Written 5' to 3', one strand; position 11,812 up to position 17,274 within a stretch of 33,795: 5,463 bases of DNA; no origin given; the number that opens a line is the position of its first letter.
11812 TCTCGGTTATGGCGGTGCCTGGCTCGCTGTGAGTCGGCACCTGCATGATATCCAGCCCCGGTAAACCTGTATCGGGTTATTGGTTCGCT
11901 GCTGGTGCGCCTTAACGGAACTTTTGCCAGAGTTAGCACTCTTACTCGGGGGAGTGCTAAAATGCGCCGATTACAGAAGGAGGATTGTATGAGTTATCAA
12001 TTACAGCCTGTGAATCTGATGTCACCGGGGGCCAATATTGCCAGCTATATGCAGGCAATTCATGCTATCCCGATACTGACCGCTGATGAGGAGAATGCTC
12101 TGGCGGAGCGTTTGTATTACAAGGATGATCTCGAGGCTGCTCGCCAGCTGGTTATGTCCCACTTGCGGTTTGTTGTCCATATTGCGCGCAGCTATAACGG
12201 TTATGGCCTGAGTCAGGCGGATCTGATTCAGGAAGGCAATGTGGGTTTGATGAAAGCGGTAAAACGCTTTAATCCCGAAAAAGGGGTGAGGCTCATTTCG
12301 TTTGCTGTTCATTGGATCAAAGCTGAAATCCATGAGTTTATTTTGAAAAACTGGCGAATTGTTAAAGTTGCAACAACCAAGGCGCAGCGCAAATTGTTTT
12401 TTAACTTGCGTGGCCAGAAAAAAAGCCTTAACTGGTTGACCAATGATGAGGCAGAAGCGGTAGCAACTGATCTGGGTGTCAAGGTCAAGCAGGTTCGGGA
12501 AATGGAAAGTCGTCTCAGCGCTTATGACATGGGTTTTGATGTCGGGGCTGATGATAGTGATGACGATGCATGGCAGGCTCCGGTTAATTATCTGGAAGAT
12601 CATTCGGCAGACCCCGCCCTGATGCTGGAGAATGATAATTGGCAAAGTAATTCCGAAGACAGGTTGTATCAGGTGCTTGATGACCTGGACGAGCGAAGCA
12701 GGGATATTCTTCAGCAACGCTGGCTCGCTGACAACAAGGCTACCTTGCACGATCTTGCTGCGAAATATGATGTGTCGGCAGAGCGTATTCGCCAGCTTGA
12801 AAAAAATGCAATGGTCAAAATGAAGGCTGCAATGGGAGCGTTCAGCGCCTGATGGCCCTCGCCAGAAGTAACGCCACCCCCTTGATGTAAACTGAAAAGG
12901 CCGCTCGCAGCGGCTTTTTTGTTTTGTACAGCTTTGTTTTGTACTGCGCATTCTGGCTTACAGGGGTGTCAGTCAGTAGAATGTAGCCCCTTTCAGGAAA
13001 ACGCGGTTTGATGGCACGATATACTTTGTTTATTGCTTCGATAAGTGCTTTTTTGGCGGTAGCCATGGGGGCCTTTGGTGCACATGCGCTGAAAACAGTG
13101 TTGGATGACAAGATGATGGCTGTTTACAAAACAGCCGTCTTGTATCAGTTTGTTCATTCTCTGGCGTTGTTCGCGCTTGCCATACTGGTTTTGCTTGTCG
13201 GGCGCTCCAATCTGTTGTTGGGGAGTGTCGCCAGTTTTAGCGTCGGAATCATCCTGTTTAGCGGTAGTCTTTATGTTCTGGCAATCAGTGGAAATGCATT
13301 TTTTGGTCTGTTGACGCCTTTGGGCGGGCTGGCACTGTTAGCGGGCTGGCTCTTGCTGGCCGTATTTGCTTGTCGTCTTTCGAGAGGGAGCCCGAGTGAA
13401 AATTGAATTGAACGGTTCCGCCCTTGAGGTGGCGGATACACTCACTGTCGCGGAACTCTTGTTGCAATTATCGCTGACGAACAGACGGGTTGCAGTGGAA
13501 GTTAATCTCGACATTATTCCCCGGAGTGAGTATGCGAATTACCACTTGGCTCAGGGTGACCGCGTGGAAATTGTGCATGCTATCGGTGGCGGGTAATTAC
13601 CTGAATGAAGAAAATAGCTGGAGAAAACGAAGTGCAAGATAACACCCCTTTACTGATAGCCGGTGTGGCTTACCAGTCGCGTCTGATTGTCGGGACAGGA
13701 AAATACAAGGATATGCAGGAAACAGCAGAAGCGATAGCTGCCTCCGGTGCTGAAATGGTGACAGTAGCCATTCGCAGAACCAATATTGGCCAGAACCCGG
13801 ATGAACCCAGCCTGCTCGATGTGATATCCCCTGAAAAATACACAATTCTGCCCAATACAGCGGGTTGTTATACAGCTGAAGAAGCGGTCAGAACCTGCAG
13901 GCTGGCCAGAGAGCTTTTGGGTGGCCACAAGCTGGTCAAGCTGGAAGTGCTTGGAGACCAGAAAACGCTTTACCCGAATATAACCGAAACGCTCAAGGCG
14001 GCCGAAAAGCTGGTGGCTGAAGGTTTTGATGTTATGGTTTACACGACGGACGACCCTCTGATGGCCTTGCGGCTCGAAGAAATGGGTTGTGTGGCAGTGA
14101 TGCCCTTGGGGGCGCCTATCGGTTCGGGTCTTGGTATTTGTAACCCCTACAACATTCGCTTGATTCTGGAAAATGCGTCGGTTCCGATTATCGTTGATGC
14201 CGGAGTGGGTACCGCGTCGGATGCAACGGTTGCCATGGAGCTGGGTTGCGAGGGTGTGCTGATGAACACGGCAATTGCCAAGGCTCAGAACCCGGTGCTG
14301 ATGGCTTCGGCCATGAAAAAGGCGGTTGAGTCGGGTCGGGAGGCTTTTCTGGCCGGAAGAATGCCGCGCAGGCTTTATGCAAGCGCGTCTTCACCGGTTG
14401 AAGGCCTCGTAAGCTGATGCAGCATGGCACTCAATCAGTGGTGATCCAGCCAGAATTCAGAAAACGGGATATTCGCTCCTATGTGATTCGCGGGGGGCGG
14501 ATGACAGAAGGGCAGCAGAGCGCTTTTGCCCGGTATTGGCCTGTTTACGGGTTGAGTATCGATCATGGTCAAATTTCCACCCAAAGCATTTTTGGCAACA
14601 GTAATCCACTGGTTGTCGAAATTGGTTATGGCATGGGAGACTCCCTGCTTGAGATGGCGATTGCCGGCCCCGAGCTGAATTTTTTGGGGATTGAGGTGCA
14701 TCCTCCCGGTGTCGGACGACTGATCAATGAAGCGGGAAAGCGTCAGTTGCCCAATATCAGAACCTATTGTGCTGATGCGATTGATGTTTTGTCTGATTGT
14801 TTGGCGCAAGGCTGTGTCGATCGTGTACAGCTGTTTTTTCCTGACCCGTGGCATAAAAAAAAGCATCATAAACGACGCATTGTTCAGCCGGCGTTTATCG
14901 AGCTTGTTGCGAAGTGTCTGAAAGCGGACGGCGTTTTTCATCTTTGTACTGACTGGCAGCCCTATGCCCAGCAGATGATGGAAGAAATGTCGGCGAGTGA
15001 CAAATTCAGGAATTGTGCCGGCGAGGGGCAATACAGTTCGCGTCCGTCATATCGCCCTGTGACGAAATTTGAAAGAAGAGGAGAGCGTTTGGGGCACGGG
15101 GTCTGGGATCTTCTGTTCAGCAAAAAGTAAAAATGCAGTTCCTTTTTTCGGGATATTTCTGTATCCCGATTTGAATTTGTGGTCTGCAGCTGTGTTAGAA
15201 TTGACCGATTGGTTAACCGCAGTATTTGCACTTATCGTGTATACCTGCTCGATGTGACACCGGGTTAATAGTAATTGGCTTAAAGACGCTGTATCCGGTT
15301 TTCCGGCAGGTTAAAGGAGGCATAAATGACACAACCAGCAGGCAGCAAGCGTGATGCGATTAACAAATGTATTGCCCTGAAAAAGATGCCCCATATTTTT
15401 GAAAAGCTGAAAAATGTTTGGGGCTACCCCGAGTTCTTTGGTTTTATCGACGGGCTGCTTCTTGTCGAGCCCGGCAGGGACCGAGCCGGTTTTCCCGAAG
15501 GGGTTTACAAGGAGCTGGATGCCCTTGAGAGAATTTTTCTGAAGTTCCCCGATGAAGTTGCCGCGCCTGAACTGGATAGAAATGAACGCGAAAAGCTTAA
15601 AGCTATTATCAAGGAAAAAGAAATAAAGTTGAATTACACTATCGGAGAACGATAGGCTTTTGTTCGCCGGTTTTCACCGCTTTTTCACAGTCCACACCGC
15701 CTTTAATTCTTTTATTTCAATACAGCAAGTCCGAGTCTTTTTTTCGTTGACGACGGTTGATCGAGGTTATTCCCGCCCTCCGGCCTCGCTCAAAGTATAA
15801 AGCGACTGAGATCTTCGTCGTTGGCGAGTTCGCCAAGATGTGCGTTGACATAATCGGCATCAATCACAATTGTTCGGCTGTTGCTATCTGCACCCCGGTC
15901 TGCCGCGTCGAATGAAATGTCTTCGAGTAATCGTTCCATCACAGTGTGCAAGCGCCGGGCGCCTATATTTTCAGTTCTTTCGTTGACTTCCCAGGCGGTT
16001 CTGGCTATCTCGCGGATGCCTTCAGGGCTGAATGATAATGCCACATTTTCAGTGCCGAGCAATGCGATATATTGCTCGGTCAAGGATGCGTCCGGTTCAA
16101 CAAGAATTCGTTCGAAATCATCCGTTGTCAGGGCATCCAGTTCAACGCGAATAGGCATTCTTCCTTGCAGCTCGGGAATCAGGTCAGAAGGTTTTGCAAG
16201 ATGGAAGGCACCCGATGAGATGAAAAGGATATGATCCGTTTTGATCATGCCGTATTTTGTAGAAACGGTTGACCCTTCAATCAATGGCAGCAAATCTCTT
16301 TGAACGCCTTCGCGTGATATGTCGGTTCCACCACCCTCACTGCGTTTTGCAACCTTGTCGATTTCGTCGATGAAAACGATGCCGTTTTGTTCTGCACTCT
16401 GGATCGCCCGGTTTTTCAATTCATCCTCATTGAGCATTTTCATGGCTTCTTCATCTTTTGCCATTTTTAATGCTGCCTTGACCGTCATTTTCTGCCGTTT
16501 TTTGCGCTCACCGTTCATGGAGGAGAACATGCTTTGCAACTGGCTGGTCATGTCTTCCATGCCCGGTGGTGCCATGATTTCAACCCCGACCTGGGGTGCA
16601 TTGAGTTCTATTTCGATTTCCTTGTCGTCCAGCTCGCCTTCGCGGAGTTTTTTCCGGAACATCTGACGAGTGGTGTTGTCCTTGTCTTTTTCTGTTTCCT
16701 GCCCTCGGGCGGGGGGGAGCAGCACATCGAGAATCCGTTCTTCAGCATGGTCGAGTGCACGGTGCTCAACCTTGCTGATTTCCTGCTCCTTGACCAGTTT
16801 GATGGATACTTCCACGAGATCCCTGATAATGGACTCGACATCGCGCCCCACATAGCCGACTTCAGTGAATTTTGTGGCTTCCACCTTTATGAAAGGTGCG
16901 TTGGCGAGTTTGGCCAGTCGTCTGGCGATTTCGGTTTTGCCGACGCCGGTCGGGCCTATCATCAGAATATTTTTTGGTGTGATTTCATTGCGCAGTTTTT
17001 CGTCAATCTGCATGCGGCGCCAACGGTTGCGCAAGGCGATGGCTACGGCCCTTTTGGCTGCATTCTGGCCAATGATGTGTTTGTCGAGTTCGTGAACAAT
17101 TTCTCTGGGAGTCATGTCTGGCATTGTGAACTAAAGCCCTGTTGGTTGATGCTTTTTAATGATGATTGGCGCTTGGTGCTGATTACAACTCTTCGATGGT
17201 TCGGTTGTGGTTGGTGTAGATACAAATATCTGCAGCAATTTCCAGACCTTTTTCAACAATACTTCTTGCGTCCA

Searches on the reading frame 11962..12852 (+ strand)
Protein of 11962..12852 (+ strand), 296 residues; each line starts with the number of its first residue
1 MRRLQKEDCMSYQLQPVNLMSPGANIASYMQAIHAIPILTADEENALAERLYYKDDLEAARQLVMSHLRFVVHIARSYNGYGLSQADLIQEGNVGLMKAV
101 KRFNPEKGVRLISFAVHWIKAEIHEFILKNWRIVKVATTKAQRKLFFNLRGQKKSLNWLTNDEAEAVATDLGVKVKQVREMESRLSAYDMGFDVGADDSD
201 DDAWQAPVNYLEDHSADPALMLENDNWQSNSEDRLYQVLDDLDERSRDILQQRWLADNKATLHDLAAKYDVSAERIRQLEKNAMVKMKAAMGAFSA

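Call 10: search_protein_families(library=ncbifam, proteins=[window:11989-12852:+])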
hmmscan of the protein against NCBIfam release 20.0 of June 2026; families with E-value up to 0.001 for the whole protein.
window:11989-12852:+ (287 aa): 48 families (the best 25 are shown)
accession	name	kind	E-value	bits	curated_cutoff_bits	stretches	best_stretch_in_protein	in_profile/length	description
NF005143.0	PRK06596.1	subfamily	1.5e-131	438.1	241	1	9-283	8-282/285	RNA polymerase factor sigma-32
TIGR02392.1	rpoH_proteo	equivalog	1.9e-121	404.9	323.1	1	16-282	2-268/270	RNA polymerase sigma factor RpoH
NF005693.0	PRK07500.1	equivalog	9e-65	218.6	315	1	23-282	14-277/289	RNA polymerase factor sigma-32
TIGR02394.1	rpoS_proteo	equivalog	7.3e-44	150.4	378.7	1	16-282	14-274/285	RNA polymerase sigma factor RpoS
NF004207.0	PRK05657.1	equivalog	1.4e-39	136.4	394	1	18-282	59-317/329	RNA polymerase sigma factor RpoS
NF006666.0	PRK09210.1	equivalog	3.5e-35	122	572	1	18-279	102-357/370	RNA polymerase sigma factor RpoD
NF041931.2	MzaA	equivalog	7.1e-34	117.7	800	1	41-280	468-703/726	MZA anti-phage system associated sigma-70 family RNA polymerase sigma factor MzaA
TIGR02997.1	Sig70-cyanoRpoD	subfamily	1.8e-33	116.1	384.5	1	49-279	74-298/298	RNA polymerase sigma factor, RpoD/SigA family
TIGR02393.1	RpoD_Cterm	equivalog_domain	9.8e-33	113.7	354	1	50-281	1-227/238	RNA polymerase sigma factor RpoD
TIGR02937.1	sigma70-ECF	superfamily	3.6e-31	108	42.9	1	49-281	1-164/165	sigma-70 family RNA polymerase sigma factor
NF004562.0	PRK05901.1-4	equivalog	7e-31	107.3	779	1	47-280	314-542/571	RNA polymerase sigma factor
NF005785.0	PRK07598.1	equivalog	2.6e-28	99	554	1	47-279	173-399/415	RNA polymerase sigma factor SigC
NF005920.0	PRK07921.1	subfamily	6.4e-27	94.4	464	1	44-280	85-316/328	RNA polymerase sigma factor SigB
NF004208.0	PRK05658.1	equivalog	3.7e-26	92.3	555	1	49-279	392-617/631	RNA polymerase sigma factor RpoD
NF005642.0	PRK07405.1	subfamily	5.3e-26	91.5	524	1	49-281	82-308/318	RNA polymerase sigma factor SigD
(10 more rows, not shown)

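Call 14: find_related_loci(query=window:11989-12852:+, collection=genome_contigs, flank=3000)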
Query window:11989-12852:+ (287 aa) in genome_contigs; peptide patterns used: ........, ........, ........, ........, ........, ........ (x = any residue, [..] = any of these).
600 stretches matched a pattern (row limit reached: there are more); 599 encode a relative of the query (tblastn E <= 1e-3); the best 80 are kept; 80 distinct loci.
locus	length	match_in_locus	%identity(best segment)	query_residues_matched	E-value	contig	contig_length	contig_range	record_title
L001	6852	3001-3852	70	1-284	5e-138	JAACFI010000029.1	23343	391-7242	MAG: Haliea sp. isolate bin.47 scaffold_907, whole genome shotgun sequence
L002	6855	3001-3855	71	1-284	2e-137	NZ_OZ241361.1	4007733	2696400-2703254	MAG: Bacterioplanoides sp. isolate a8483998-2d78-4028-8a03-01e39642ae96 chromosome 1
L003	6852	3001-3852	70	1-284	5e-136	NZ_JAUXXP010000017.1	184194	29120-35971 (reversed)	MAG: Pseudomonas sp. isolate C17_concoct.bin.54 C17_k141_49534, whole genome shotgun sequence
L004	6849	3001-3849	69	1-283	7e-136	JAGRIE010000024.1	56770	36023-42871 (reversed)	MAG: Halioglobus sp. isolate HKST-UBA215 NODE_24_length_56770_cov_9.945020, whole genome shotgun sequence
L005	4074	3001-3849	70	1-283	2e-136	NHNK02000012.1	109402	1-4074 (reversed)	Marinomonas agarivorans strain QM202 Qm202_contig_12, whole genome shotgun sequence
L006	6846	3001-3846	70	1-282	6e-134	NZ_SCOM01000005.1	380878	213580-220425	Pseudomonas sp. F(2018) NODE_5_length_380878_cov_120.482980, whole genome shotgun sequence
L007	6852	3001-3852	73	1-284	7e-134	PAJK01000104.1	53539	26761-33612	MAG: Oceanospirillaceae bacterium isolate SAT97 329612, whole genome shotgun sequence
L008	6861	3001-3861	69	1-287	6e-133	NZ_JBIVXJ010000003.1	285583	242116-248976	Pseudomonas sp. NPDC090592 NPDC090592_414_F11.ctg-0003, whole genome shotgun sequence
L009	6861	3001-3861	68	1-287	2e-132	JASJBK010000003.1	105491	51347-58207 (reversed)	MAG: Halieaceae bacterium isolate MO_074.B9 MO_074.c_158, whole genome shotgun sequence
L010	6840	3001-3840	70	1-280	2e-132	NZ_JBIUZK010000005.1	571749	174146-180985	Pseudomonas sp. NPDC087185 NPDC087185_126_D5.ctg-0005, whole genome shotgun sequence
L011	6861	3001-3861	68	1-287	3e-132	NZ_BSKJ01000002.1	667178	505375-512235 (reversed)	Pseudomonas putida strain NBRC 14671 sequence02, whole genome shotgun sequence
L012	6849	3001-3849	69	1-283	2e-132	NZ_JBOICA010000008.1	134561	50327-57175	MAG: Pseudomonas sp. isolate SD8063_metabat2.bin.10 NODE_11_length_134561_cov_5.459594, whole genome shotgun sequence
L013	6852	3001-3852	68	1-284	9e-132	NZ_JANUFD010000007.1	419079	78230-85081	Pseudomonas sp. JUb42 Ga0480632_07, whole genome shotgun sequence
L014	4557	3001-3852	69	1-284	6e-132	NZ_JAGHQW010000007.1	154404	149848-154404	Salinisphaera sp. G21_0 NODE_7_length_154404_cov_29.227130, whole genome shotgun sequence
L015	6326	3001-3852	68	1-284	1e-131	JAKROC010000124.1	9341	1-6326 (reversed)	MAG: Endozoicomonas sp. isolate HY_Ok KJBJMCCH_124, whole genome shotgun sequence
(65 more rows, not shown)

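Call 18: find_encoding_contigs(protein=window:11989-12852:+, flank=2000, max_places=6)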
Protein window:11989-12852:+ (287 aa): no gene with exactly this product is on record in the collection.

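Call 21: find_encoding_contigs(protein=window:11962-12852:+, flank=1000, max_places=4)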
Protein window:11962-12852:+ (296 aa): no gene with exactly this product is on record in the collection.

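Call 24: find_homologous_proteins(query=window:11989-12852:+, max_evalue=1e-80)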
Query window:11989-12852:+ (287 aa): 7973 proteins with E <= 1e-80 among 8000 candidates; the best 120 are listed.
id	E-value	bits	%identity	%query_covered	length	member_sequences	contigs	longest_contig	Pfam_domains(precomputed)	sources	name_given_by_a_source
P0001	4.4e-185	631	100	100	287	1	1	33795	PF04545.23,PF04542.21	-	-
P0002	2.0e-161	554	87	99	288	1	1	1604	PF04545.23,PF04542.21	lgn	-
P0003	8.0e-137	473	74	98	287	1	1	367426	PF04545.23,PF04542.21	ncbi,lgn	-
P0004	6.0e-134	463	72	99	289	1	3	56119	PF04545.23,PF04542.21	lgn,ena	-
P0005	1.8e-133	462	75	99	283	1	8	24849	PF04545.23,PF04542.21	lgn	-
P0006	1.9e-133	462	73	99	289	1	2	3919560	PF04545.23,PF00140.26,PF04542.21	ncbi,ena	-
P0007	4.7e-133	461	73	99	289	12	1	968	PF04545.23,PF00140.26,PF04542.21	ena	-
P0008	5.9e-133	460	74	99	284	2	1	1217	PF04545.23,PF04542.21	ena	-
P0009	8.0e-133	460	75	99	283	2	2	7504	PF04545.23,PF04542.21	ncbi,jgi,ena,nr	ncbi:MAG: RNA polymerase sigma factor RpoH [Porticoccaceae bacterium]|nr:RNA polymerase sigma factor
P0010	9.9e-133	460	74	99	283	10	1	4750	PF04545.23,PF04542.21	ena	-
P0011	1.4e-132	459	73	99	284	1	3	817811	PF04545.23,PF04542.21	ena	-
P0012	1.5e-132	459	73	99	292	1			PF04545.23,PF04542.21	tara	tara:strand:- start:102570 stop:103448 length:879 start_codon:yes stop_codon:yes gene_type:complete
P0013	1.6e-132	459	74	99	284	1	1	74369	PF04545.23,PF04542.21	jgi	jgi:RNA polymerase sigma-32 factor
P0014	2.1e-132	458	73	99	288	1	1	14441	PF04545.23,PF04542.21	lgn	-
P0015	2.3e-132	458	73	99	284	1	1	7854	PF04545.23,PF04542.21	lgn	-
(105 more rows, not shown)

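Call 25: find_encoding_contigs(protein=P0002, flank=2000, max_places=3)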
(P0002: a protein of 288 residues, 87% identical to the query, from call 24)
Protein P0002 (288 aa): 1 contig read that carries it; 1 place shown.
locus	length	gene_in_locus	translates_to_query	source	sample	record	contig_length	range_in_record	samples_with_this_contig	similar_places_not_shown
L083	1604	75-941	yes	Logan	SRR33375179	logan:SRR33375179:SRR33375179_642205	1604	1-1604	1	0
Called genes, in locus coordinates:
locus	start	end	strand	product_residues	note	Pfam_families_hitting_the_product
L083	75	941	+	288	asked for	PF04542:Sigma70_r2, PF04545:Sigma70_r4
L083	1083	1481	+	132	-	PF04241:DUF423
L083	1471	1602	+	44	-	?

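Call 26: find_encoding_contigs(protein=P0003, flank=10000, max_places=2)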
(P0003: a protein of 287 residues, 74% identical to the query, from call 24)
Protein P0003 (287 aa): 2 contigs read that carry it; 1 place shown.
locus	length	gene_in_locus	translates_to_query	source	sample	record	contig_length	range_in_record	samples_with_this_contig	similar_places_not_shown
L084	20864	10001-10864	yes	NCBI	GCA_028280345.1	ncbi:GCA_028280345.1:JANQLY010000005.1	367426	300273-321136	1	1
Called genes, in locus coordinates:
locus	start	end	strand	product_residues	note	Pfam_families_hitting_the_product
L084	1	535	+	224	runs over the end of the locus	PF20582:UPF0758_N, PF04002:RadC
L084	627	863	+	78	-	PF00830:Ribosomal_L28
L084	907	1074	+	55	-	PF00471:Ribosomal_L33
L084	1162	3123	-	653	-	PF05378:Hydant_A_N, PF01968:Hydantoinase_A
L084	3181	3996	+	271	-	PF01149:Fapy_DNA_glyco, PF06831:H2TH, PF06827:zf-FPG_IleRS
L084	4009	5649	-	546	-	PF01019:G_glu_transpept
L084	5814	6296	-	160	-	PF01467:CTP_transf_like, PF08218:Citrate_ly_lig (weak)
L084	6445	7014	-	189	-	PF03602:Cons_hypoth95, PF05175:MTS, PF13847:Methyltransf_31, PF13649:Methyltransf_25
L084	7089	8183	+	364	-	PF13401:AAA_22 (faint), PF02881:SRP54_N, PF06414:Zeta_toxin, PF00448:SRP54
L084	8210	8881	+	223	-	PF00005:ABC_tran, PF13304:AAA_21 (weak)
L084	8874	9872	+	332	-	PF18075:FtsX_ECD, PF02687:FtsX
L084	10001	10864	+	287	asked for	PF04542:Sigma70_r2, PF04545:Sigma70_r4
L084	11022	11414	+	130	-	PF04241:DUF423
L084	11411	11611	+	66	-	PF02597:ThiS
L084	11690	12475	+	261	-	PF05690:ThiG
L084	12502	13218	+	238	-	PF02390:Methyltransf_4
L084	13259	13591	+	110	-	-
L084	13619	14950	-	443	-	PF00493:MCM (faint), PF13191:AAA_16 (faint), PF00004:AAA, PF07728:AAA_5 (weak), PF13401:AAA_22 (faint), PF07724:AAA_2, PF00004:AAA (weak)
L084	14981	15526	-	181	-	PF00227:Proteasome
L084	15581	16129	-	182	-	PF05036:SPOR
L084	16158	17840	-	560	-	PF03485:Arg_tRNA_synt_N, PF00750:tRNA-synt_1d, PF01406:tRNA-synt_1e (faint), PF09334:tRNA-synt_1g (faint), PF05746:DALR_1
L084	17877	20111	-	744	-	PF17764:PriA_3primeBD, PF21213:WHD_PriA (weak), PF00270:DEAD, PF04851:ResIII, PF18319:Zn_ribbon_PriA, PF00271:Helicase_C (weak), PF18074:PriA_C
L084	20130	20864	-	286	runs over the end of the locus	-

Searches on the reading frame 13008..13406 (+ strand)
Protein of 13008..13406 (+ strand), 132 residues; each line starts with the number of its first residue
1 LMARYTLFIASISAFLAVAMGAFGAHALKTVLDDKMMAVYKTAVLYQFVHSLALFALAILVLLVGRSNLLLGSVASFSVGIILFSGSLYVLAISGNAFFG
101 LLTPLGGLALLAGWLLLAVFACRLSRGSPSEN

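Call 10: search_protein_families(library=ncbifam, proteins=[window:13008-13406:+])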
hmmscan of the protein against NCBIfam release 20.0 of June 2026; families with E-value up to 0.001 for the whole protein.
window:13008-13406:+ (132 aa): 1 family
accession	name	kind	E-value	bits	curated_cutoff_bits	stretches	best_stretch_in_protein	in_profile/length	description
NF008125.0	PRK10873.1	equivalog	8.3e-28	97.5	162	1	1-128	1-127/131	hypothetical protein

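Call 59: find_encoding_contigs(protein=window:13008-13406:+, flank=2000, max_places=5)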
Protein window:13008-13406:+ (132 aa): no gene with exactly this product is on record in the collection.

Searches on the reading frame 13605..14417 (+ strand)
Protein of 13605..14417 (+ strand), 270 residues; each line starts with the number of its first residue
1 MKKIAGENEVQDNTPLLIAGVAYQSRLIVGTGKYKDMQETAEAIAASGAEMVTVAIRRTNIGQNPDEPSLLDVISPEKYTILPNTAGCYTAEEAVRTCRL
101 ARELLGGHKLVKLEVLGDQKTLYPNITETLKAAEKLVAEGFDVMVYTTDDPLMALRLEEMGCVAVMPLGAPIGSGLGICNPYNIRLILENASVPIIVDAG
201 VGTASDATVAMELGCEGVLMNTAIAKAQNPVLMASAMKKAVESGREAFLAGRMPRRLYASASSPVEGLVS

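Call 10: search_protein_families(library=ncbifam, proteins=[window:13605-14417:+])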
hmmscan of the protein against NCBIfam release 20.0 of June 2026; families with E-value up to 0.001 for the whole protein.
window:13605-14417:+ (270 aa): 5 families
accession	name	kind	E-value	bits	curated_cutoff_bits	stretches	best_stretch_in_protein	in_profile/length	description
TIGR00343.1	TIGR00343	equivalog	6.2e-07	29.2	438.45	1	187-243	192-250/287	pyridoxal 5'-phosphate synthase lyase subunit PdxS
NF003302.0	PRK04302.1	subfamily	2.3e-06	27.5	132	1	190-231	171-212/223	triose-phosphate isomerase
NF003215.0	PRK04180.1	equivalog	4.1e-06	26.4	395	1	189-243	205-261/298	pyridoxal 5'-phosphate synthase lyase subunit PdxS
NF010112.0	PRK13585.1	equivalog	0.00015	21.5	243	1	129-228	129-228/241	1-(5-phosphoribosyl)-5-[(5-phosphoribosylamino)methylideneamino]imidazole-4-carboxamide isomerase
NF005442.0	PRK07028.1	equivalog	0.00055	18.6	593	1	125-246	95-215/430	bifunctional hexulose-6-phosphate synthase/ribonuclease regulator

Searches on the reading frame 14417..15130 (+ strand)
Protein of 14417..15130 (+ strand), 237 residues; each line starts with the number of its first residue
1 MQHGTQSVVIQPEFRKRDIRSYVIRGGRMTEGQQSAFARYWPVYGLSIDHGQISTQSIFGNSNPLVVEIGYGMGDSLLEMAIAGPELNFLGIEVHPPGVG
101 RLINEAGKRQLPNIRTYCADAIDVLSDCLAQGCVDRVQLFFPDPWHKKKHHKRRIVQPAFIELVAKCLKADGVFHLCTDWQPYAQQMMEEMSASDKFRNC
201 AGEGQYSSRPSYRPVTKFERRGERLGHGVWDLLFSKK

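Call 10: search_protein_families(library=ncbifam, proteins=[window:14417-15130:+])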
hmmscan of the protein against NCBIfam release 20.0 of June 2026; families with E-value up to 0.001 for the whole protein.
window:14417-15130:+ (237 aa): 4 families
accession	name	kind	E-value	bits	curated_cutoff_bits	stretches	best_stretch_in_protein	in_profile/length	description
TIGR00091.1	TIGR00091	equivalog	1.4e-57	194.2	112.65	1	57-236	11-192/194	tRNA (guanosine(46)-N7)-methyltransferase TrmB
NF010719.0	PRK14121.1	equivalog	6.9e-26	91.1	402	1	58-234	118-286/396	tRNA (guanosine(46)-N7)-methyltransferase TrmB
NF001080.0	PRK00121.2-2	equivalog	1.4e-20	73.5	132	1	57-191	41-177/224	tRNA (guanosine(46)-N7)-methyltransferase TrmB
NF002421.0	PRK01544.1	equivalog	2.4e-19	69.5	567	1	54-218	339-501/524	bifunctional peptide chain release factor N(5)-glutamine methyltransferase PrmC/tRNA (guanosine(46)-N7)-methyltransferase TrmB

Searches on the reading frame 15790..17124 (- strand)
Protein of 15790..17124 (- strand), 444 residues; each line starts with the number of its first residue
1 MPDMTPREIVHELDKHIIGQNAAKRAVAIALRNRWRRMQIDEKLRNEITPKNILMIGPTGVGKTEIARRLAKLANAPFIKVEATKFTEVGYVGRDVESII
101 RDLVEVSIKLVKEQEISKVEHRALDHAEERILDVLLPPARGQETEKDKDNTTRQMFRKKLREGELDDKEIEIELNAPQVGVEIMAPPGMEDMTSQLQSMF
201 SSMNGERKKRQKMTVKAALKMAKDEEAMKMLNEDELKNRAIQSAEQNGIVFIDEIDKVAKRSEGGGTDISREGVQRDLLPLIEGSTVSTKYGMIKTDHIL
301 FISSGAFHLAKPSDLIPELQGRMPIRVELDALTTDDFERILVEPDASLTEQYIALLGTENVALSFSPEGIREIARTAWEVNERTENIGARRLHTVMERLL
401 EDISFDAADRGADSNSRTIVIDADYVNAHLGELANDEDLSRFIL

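Call 12: search_protein_families(library=ncbifam, max_evalue=1e-10, proteins=[window:15790-17124:-])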
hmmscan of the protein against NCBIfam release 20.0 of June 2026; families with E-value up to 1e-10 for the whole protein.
window:15790-17124:- (444 aa): 4 families
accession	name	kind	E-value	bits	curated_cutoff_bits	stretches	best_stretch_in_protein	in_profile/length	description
TIGR00390.1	hslU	equivalog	3.1e-209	695.4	362.45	1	4-444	1-441/441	ATP-dependent protease ATPase subunit HslU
NF003745.1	PRK05342.1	equivalog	4.5e-68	230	359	3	4-107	60-166/418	ATP-dependent Clp protease ATP-binding subunit ClpX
TIGR00382.1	clpX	equivalog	1e-58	199.3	370.75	2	5-109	68-176/414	ATP-dependent protease ATP-binding subunit ClpX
TIGR01242.2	TIGR01242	subfamily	9.3e-11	41.3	500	0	49-106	147-202/362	proteasome-activating nucleotidase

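Call 20: find_encoding_contigs(protein=window:15790-17124:-, flank=1000, max_places=4)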
Protein window:15790-17124:- (444 aa): 2 contigs read that carry it; 2 places shown.
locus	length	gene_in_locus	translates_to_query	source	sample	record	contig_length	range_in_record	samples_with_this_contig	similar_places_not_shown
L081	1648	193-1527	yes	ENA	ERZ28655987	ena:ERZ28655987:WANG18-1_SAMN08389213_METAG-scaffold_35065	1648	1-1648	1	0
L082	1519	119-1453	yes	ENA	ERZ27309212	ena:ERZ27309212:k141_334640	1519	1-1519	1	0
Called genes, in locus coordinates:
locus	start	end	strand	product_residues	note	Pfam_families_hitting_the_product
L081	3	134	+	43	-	?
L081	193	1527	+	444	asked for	PF00493:MCM (faint), PF01078:Mg_chelatase (faint), PF00004:AAA, PF07728:AAA_5 (weak), PF13401:AAA_22 (faint), PF07724:AAA_2, PF00004:AAA (weak)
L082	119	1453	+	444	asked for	PF00493:MCM (faint), PF01078:Mg_chelatase (faint), PF00004:AAA, PF07728:AAA_5 (weak), PF13401:AAA_22 (faint), PF07724:AAA_2, PF00004:AAA (weak)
